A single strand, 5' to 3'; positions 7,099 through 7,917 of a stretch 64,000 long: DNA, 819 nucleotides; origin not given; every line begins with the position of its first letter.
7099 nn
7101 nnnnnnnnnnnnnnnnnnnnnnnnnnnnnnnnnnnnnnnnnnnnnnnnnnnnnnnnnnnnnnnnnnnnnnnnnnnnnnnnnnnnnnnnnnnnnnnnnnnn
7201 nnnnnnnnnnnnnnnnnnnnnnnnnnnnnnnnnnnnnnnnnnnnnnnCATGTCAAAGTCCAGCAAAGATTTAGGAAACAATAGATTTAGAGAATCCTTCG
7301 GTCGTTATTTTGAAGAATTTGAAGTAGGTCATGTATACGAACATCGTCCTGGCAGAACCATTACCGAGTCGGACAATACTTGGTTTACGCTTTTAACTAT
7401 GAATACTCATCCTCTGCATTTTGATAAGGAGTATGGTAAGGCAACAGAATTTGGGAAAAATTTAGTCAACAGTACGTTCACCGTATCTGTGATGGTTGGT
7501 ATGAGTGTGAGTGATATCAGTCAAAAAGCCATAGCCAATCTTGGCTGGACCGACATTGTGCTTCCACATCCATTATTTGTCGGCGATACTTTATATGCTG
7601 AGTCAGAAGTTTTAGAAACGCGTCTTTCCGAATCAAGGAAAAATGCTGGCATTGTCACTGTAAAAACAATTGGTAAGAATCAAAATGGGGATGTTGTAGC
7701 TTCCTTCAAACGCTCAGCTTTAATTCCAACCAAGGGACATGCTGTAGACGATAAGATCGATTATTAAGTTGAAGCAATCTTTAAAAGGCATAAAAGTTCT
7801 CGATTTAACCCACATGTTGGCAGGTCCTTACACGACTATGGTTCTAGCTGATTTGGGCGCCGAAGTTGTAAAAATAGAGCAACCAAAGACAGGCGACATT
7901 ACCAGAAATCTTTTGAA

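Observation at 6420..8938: Mosaic itaconate/C5-dicarboxylate degradation cluster in a streamlined bacterium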

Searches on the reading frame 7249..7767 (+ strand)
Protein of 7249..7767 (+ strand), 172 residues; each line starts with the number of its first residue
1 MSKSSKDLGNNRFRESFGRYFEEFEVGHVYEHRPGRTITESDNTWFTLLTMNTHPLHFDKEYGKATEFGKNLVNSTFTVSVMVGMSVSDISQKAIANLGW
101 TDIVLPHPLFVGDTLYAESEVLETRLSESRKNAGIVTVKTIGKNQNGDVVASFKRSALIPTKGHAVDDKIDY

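Call 3: search_protein_families(library=pfam, proteins=[window:7249-7767:+])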
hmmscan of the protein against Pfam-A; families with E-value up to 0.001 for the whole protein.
window:7249-7767:+ (172 aa): 3 families
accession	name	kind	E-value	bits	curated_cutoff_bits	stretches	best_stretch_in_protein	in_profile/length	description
PF19315.5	MC_hydratase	-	5.5e-24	85.4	26.5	1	17-163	20-168/353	Mesaconyl-CoA hydratase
PF01575.25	MaoC_dehydratas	-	4.2e-20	72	27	1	26-141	6-120/123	MaoC like domain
PF13452.11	FAS1_DH_region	-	4.2e-07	30.6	22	1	27-152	4-131/132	FAS1-like, dehydratase domain region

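Call 4: search_protein_families(library=ncbifam, proteins=[window:7249-7767:+], max_evalue=0.01)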
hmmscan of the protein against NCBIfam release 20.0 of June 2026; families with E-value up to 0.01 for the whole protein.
window:7249-7767:+ (172 aa): 6 families
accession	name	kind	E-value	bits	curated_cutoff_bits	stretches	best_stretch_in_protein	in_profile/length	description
NF038241.1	RipB_Ich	equivalog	5e-64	215.4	340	1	5-172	8-175/175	(R)-specific enoyl-CoA hydratase RipB/Ich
NF041625.1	methfumCoahyd_Halo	equivalog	3.6e-24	85.6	560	1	17-167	22-174/358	2-methylfumaryl-CoA hydratase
TIGR02278.1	PaaN-DH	equivalog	1.5e-10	40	562.8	1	16-154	520-657/664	phenylacetic acid degradation bifunctional protein PaaZ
NF006045.0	PRK08190.1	subfamily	2e-06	26.9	282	1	19-162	9-144/467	bifunctional enoyl-CoA hydratase/phosphate acetyltransferase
NF040624.1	HadA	equivalog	0.0006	20.1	180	1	51-152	26-130/144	(3R)-hydroxyacyl-ACP dehydratase subunit HadA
NF010244.0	PRK13691.1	exception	0.0044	16.9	221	1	72-151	66-136/166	(3R)-hydroxyacyl-ACP dehydratase subunit HadC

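Call 6: search_solved_structures(query=window:7249-7767:+, max_evalue=0.00001, show_alignments=2)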
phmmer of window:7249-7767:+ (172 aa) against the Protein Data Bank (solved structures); distinct sequences matched with E-value up to 0.00001: 7.
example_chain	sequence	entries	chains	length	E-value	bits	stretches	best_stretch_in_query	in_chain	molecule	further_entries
8hgn_A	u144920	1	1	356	9.5e-34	120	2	16-160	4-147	Beta-methylmalyl-CoA dehydratase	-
4e3e_A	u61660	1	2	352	2.9e-27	98.9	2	17-159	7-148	MaoC domain protein dehydratase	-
1q6w_A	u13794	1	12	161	7.8e-20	74.8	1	20-159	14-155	monoamine oxidase regulatory protein, putative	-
4ffu_A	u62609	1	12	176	2.4e-12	50.4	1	18-158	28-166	oxidase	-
6jql_A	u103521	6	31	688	3.2e-07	33.8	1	16-154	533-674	Bifunctional protein PaaZ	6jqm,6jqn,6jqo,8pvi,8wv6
3ir3_A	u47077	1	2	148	4e-07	33.4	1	32-123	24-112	3-hydroxyacyl-thioester dehydratase 2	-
3exz_A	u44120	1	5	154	1.1e-06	32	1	50-152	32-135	MaoC-like dehydratase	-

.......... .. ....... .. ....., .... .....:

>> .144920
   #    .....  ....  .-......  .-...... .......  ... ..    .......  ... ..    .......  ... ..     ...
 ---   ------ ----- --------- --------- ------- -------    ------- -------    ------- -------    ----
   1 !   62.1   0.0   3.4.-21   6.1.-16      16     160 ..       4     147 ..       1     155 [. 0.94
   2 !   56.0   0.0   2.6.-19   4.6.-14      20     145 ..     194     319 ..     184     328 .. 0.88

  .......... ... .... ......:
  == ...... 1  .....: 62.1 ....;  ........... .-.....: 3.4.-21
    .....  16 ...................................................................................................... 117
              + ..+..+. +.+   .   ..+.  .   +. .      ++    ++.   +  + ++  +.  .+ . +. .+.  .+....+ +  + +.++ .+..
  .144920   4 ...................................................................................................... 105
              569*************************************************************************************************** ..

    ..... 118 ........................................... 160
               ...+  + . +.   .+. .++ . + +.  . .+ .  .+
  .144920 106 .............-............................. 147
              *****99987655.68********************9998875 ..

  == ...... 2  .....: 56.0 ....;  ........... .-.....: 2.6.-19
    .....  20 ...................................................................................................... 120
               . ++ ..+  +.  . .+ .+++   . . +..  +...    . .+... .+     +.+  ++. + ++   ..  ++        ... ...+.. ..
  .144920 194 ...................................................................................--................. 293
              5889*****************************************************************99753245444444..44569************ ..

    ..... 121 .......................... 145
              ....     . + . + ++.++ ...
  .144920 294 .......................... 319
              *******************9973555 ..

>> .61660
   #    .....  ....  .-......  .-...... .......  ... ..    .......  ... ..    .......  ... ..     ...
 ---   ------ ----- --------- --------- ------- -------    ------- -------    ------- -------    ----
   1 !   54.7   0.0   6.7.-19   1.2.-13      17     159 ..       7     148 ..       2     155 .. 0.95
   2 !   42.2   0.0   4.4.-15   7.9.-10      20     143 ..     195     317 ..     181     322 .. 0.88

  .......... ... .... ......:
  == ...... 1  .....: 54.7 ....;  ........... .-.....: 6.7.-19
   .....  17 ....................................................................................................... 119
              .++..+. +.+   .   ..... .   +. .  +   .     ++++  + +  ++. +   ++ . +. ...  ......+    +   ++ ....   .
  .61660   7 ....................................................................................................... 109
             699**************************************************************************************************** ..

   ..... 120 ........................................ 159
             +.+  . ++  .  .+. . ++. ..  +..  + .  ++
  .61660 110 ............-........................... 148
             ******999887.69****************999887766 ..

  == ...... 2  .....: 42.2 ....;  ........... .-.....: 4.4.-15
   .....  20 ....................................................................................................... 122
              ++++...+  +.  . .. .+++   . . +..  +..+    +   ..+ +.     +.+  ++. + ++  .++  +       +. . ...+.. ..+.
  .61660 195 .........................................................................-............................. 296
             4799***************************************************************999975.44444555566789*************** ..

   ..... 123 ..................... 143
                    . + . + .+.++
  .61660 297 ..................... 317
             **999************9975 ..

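Call 16: find_homologous_proteins(query=window:7249-7767:+, max_evalue=1e-10)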
Query window:7249-7767:+ (172 aa): 8000 proteins with E <= 1e-10 among 8000 candidates; the best 120 are listed.
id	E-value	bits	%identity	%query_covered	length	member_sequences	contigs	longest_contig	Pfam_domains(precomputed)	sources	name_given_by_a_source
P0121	2.5e-108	377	98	100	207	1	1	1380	PF13452.12,PF19315.6,PF01575.26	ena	-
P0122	1.5e-106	371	97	100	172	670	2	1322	PF13452.12,PF19315.6,PF01575.26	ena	-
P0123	1.8e-97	342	89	100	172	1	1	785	PF13452.12,PF19315.6,PF01575.26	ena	-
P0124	2.0e-97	342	88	100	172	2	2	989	PF13452.12,PF19315.6,PF01575.26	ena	-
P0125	2.7e-97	341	88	100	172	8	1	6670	PF13452.12,PF19315.6,PF01575.26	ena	-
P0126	1.8e-96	339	87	100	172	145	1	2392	PF13452.12,PF19315.6,PF01575.26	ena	-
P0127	2.8e-96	338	87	100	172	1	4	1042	PF13452.12,PF19315.6,PF01575.26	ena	-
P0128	3.0e-96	338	86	100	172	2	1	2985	PF13452.12,PF19315.6,PF01575.26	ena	-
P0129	4.3e-96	337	86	100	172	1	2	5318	PF13452.12,PF19315.6,PF01575.26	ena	-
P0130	5.3e-96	337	86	100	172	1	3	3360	PF13452.12,PF19315.6,PF01575.26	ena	-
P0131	5.7e-96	337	86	100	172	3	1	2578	PF13452.12,PF19315.6,PF01575.26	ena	-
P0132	5.8e-96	337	86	100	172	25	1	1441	PF13452.12,PF19315.6,PF01575.26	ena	-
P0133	5.9e-96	337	86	100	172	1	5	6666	PF13452.12,PF19315.6,PF01575.26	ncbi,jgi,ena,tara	tara:strand:- start:19 stop:537 length:519 start_codon:yes stop_codon:yes gene_type:complete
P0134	6.0e-96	337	86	100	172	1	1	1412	PF13452.12,PF19315.6,PF01575.26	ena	-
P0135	9.2e-96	336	86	100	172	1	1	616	PF13452.12,PF19315.6,PF01575.26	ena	-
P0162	7.3e-95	333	85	100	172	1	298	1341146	PF13452.12,PF19315.6,PF01575.26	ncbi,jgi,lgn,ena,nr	ncbi:MAG: MaoC family dehydratase [Pseudomonadota bacterium]|jgi:itaconyl-CoA hydratase|nr:MaoC fami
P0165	1.0e-94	333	85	100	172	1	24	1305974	PF13452.12,PF19315.6,PF01575.26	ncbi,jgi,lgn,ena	ncbi:MAG: MaoC family dehydratase [Gammaproteobacteria bacterium]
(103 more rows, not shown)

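Call 17: find_encoding_contigs(protein=P0162, flank=6000, max_places=6)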
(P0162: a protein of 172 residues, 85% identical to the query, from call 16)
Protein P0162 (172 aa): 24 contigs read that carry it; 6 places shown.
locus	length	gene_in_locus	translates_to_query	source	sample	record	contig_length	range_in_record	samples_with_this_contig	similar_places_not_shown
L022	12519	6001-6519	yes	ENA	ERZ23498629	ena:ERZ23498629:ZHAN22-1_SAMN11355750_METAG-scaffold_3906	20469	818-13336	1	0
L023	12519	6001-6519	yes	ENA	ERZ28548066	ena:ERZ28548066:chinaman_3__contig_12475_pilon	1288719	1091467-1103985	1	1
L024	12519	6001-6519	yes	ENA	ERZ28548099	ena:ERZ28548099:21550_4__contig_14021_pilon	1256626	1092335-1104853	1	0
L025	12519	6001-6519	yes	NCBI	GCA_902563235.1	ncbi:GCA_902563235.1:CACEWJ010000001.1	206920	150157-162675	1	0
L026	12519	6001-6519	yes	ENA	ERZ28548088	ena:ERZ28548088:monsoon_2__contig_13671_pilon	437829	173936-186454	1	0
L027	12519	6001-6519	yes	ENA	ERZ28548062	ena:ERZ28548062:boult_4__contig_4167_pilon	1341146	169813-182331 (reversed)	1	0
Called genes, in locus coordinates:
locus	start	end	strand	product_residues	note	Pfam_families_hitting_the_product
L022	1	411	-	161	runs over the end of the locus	PF02600:DsbB, PF09527:ATPase_gene1 (weak)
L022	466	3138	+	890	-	PF02739:5_3_exonuc_N, PF01367:5_3_exonuc, PF01612:DNA_pol_A_exo1, PF22619:DNA_polI_exo1 (weak), PF00476:DNA_pol_A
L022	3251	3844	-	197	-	PF05049:IIGP (faint), PF03193:RsgA_GTPase (faint), PF00350:Dynamin_N (faint), PF01926:MMR_HSR1, PF02421:FeoB_N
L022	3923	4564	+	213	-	PF13442:Cytochrome_CBB3 (faint), PF00034:Cytochrom_C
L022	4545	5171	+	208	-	PF00085:Thioredoxin (faint), PF01323:DSBA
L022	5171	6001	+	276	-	PF03328:HpcH_HpaI, PF15617:C-C_Bond_Lyase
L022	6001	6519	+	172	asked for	PF19315:MC_hydratase, PF01575:MaoC_dehydratas, PF13452:FAS1_DH_region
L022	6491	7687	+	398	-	PF02515:CoA_transf_3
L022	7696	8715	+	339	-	PF01073:3Beta_HSD, PF01370:Epimerase, PF07993:NAD_binding_4, PF13460:NAD_binding_10, PF16363:GDP_Man_Dehyd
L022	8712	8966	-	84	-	-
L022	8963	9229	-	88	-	-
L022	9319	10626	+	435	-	PF13167:GTP-bdg_N, PF16360:GTP-bdg_M, PF03193:RsgA_GTPase (faint), PF01926:MMR_HSR1, PF02421:FeoB_N (weak), PF16897:MMR_HSR1_Xtn (weak)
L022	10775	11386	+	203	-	PF00127:Copper-bind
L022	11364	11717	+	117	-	PF13442:Cytochrome_CBB3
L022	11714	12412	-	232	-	PF00702:Hydrolase, PF13419:HAD_2, PF13242:Hydrolase_like (weak)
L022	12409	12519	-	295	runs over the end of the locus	PF02899:Phage_int_SAM_1, PF13495:Phage_int_SAM_4 (weak), PF00589:Phage_integrase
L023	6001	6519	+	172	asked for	PF19315:MC_hydratase, PF01575:MaoC_dehydratas, PF13452:FAS1_DH_region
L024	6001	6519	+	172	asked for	PF19315:MC_hydratase, PF01575:MaoC_dehydratas, PF13452:FAS1_DH_region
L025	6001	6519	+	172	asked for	PF19315:MC_hydratase, PF01575:MaoC_dehydratas, PF13452:FAS1_DH_region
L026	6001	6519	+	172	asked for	PF19315:MC_hydratase, PF01575:MaoC_dehydratas, PF13452:FAS1_DH_region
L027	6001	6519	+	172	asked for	PF19315:MC_hydratase, PF01575:MaoC_dehydratas, PF13452:FAS1_DH_region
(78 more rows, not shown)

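Call 18: find_encoding_contigs(protein=P0165, flank=6000, max_places=4)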
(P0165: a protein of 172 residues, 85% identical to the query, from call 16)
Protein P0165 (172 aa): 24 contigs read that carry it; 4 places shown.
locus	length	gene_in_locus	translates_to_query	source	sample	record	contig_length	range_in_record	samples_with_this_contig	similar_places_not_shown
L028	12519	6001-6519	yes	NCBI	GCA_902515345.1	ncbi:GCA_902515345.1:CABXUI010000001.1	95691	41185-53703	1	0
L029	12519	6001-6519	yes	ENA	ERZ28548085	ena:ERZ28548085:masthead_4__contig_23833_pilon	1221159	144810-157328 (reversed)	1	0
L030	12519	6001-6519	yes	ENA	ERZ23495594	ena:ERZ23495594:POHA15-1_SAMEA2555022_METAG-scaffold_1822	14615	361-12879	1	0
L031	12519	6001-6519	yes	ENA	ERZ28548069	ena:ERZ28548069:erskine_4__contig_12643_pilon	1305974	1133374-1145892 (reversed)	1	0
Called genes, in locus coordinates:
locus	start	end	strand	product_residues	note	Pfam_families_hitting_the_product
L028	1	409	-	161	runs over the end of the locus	PF02600:DsbB, PF09527:ATPase_gene1 (weak)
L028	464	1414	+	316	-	PF02739:5_3_exonuc_N, PF01367:5_3_exonuc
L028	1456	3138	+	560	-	PF01612:DNA_pol_A_exo1, PF22619:DNA_polI_exo1 (weak), PF00476:DNA_pol_A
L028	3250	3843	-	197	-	PF05049:IIGP (faint), PF03193:RsgA_GTPase (faint), PF00350:Dynamin_N (faint), PF01926:MMR_HSR1, PF02421:FeoB_N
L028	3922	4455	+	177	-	PF00034:Cytochrom_C (faint), PF13442:Cytochrome_CBB3 (faint)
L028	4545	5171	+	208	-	PF00085:Thioredoxin (faint), PF01323:DSBA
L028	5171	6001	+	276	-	PF03328:HpcH_HpaI, PF15617:C-C_Bond_Lyase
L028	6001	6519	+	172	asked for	PF19315:MC_hydratase, PF01575:MaoC_dehydratas, PF13452:FAS1_DH_region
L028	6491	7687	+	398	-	PF02515:CoA_transf_3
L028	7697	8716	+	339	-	PF01073:3Beta_HSD, PF01370:Epimerase, PF07993:NAD_binding_4, PF13460:NAD_binding_10, PF16363:GDP_Man_Dehyd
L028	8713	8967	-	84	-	-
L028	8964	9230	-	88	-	-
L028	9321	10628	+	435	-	PF13167:GTP-bdg_N, PF16360:GTP-bdg_M, PF03193:RsgA_GTPase (faint), PF01926:MMR_HSR1, PF02421:FeoB_N (weak), PF16897:MMR_HSR1_Xtn (weak)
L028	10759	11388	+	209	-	PF00127:Copper-bind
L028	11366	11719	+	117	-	PF13442:Cytochrome_CBB3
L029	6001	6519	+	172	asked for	PF19315:MC_hydratase, PF01575:MaoC_dehydratas, PF13452:FAS1_DH_region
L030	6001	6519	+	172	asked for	PF19315:MC_hydratase, PF01575:MaoC_dehydratas, PF13452:FAS1_DH_region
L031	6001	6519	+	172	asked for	PF19315:MC_hydratase, PF01575:MaoC_dehydratas, PF13452:FAS1_DH_region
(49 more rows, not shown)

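Call 37: search_protein_families(library=ncbifam, proteins=[L022:5171-6001:+], max_evalue=1e-10)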
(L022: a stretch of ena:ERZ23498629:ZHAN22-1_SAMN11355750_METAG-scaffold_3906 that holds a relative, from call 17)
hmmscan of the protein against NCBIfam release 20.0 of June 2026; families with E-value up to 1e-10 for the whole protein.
L022:5171-6001:+ (276 aa): 3 families
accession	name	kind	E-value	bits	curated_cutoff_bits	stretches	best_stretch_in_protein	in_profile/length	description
NF038242.1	RipC_Ccl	equivalog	6e-60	203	375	1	6-269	2-265/268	itaconate degradation C-C-lyase RipC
TIGR01588.1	citE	equivalog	8.7e-36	123.4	443.4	1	6-271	4-282/288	citrate (pro-3S)-lyase subunit beta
NF041626.1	malyCoAlyase_Halo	equivalog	1.2e-18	67.2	500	1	29-262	36-303/340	L-malyl-CoA/beta-methylmalyl-CoA lyase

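Call 38: search_protein_families(library=ncbifam, proteins=[L022:6521-7687:+], max_evalue=1e-20)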
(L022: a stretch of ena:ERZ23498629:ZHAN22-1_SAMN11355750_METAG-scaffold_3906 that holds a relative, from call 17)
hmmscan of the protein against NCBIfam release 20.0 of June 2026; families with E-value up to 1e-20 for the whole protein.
L022:6521-7687:+ (388 aa): 6 families
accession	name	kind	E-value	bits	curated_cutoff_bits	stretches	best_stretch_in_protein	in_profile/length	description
NF052585.1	SucGlutTfsCaiB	equivalog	6.8e-87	291.6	750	1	2-378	5-387/394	succinate--glutarate CoA-transferase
NF041294.1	Scnl_mescCoAtase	equivalog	3.3e-84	283.2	700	1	4-376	3-380/381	succinyl-CoA:mesaconate CoA-transferase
NF008511.0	PRK11430.1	equivalog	9.5e-76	255.4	522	1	2-377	7-377/381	CoA:oxalate CoA-transferase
NF003809.0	PRK05398.1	subfamily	2.3e-74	250.5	442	1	1-209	1-207/416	formyl-CoA transferase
TIGR03253.1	oxalate_frc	equivalog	2.4e-72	243.9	504.2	1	3-209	2-206/416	formyl-CoA transferase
NF002914.1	PRK03525.1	equivalog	6.5e-44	150.4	413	1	4-378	9-380/400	L-carnitine CoA-transferase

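Call 40: find_encoding_contigs(protein=P0125, flank=5000, max_places=2)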
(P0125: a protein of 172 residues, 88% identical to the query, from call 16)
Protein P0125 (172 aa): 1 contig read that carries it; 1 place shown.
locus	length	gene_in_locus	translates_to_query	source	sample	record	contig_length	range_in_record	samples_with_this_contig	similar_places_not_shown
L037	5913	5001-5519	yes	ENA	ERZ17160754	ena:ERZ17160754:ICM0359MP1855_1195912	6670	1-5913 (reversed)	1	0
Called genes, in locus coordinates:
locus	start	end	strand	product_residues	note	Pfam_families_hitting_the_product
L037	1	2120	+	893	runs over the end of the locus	PF02739:5_3_exonuc_N, PF01367:5_3_exonuc, PF01612:DNA_pol_A_exo1, PF22619:DNA_polI_exo1, PF00476:DNA_pol_A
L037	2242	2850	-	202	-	PF03193:RsgA_GTPase (faint), PF00350:Dynamin_N (faint), PF01926:MMR_HSR1, PF02421:FeoB_N, PF00009:GTP_EFTU (weak)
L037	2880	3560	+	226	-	PF00034:Cytochrom_C (weak), PF13442:Cytochrome_CBB3 (faint), PF00034:Cytochrom_C (weak)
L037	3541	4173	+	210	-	PF01323:DSBA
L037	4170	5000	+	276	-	PF03328:HpcH_HpaI, PF15617:C-C_Bond_Lyase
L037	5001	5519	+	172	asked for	PF19315:MC_hydratase, PF01575:MaoC_dehydratas, PF13452:FAS1_DH_region (weak)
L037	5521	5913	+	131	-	?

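Call 52: find_related_loci(query=window:7249-7767:+, collection=metagenome_contigs, flank=4000)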
Query window:7249-7767:+ (172 aa) in metagenome_contigs; peptide patterns used: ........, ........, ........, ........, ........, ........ (x = any residue, [..] = any of these).
600 stretches matched a pattern (row limit reached: there are more); 577 encode a relative of the query (tblastn E <= 1e-3); the best 80 are kept; 80 distinct loci.
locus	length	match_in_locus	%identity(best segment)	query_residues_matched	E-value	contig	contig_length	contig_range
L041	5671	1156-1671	98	1-172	1e-114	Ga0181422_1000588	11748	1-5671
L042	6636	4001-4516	95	1-172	6e-111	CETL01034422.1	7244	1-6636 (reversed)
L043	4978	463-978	85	1-172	1e-101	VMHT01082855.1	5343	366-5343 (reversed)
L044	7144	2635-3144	75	3-172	2e-89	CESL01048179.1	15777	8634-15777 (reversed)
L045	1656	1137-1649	76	1-172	7e-93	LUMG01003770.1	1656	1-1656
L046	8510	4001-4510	72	3-172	1e-84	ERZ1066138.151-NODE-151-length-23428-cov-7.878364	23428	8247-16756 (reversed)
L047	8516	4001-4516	73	1-172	9e-85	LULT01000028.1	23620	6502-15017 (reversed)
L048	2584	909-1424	73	1-172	2e-86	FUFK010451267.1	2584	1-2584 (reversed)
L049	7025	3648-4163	69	1-172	3e-84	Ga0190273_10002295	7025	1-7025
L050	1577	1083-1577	74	1-165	6e-89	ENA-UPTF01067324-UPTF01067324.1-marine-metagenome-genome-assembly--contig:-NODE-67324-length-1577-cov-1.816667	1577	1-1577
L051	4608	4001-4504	70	5-172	8e-84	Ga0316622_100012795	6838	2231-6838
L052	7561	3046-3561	67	1-172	7e-83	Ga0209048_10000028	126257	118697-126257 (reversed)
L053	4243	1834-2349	68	1-172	9e-83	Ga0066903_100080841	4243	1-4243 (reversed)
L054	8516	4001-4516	67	1-172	2e-82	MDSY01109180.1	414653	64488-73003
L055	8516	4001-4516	67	1-172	8e-82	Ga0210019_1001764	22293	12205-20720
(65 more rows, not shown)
